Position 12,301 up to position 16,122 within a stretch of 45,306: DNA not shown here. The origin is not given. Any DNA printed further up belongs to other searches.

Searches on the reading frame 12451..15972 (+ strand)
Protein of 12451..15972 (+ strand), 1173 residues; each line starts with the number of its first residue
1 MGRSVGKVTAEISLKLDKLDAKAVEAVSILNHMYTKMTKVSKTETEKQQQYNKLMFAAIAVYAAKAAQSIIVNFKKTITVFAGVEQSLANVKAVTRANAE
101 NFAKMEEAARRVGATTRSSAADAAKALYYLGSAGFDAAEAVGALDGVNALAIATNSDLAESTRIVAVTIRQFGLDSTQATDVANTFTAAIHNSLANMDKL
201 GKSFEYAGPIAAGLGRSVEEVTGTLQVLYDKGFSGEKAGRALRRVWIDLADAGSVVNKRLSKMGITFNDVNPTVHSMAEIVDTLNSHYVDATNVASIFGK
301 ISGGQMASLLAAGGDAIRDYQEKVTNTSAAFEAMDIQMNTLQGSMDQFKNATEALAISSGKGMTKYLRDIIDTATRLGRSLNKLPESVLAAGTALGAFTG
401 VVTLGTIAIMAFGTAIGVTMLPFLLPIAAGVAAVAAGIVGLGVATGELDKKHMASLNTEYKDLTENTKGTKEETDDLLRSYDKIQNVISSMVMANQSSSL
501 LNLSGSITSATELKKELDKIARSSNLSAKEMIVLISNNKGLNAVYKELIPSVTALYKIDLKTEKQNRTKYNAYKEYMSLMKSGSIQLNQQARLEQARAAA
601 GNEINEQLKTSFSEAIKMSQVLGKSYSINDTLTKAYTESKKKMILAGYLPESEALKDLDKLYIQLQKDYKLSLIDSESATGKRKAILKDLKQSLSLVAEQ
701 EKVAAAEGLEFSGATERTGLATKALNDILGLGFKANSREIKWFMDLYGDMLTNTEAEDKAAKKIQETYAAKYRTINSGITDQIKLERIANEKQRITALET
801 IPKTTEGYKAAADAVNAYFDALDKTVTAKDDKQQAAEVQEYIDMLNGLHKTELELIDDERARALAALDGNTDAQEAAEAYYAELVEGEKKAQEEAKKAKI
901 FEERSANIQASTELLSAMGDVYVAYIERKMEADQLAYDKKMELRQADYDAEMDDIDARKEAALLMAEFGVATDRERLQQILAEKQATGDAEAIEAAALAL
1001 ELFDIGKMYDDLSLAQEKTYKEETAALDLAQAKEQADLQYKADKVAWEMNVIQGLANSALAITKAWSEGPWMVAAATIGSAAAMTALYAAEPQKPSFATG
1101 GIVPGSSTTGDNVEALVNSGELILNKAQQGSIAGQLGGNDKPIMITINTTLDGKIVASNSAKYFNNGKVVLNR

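Call 18: search_protein_families(library=phrogs, max_evalue=0.001, proteins=[window:12451-15972:+])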
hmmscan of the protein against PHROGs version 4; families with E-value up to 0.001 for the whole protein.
window:12451-15972:+ (1173 aa): 24 families
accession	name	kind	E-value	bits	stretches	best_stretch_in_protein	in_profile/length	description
phrog_1533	-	tail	2e-64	218.9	1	3-521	183-755/1688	tail length tape measure protein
phrog_9696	-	tail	3.3e-50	171.9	1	8-357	6-349/1415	tail length tape measure protein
phrog_991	-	tail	3.8e-50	171.6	1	7-442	231-664/1966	tail length tape measure protein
phrog_4704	-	tail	2.5e-49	169.5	1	85-418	223-561/625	tail length tape measure protein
phrog_28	-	tail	6.9e-45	155.1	1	35-1066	249-1152/1228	tail length tape measure protein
phrog_1272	-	tail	3.7e-35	122.1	1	16-552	198-743/1606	tail length tape measure protein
phrog_19074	-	unknown function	4.3e-35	122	1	70-376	144-457/1384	-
phrog_167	-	tail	9e-33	114.1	1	23-424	220-598/1555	tail length tape measure protein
phrog_37649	-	tail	4.7e-30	104.6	1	59-415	437-791/2006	tail length tape measure protein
phrog_5218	-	unknown function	3.5e-29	102.7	1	26-792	185-974/1599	-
phrog_38390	-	tail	2.2e-28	99.9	1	64-416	43-395/1029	tail length tape measure protein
phrog_1293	-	tail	2.5e-26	92.8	1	34-399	153-521/1424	tail length tape measure protein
phrog_16692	-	unknown function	3.9e-24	86.2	1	28-358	120-446/1107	-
phrog_58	-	tail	2.1e-21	77.1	1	18-438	293-643/1544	tail length tape measure protein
phrog_28420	-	tail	3.5e-21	76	1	55-355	32-326/906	tail length tape measure protein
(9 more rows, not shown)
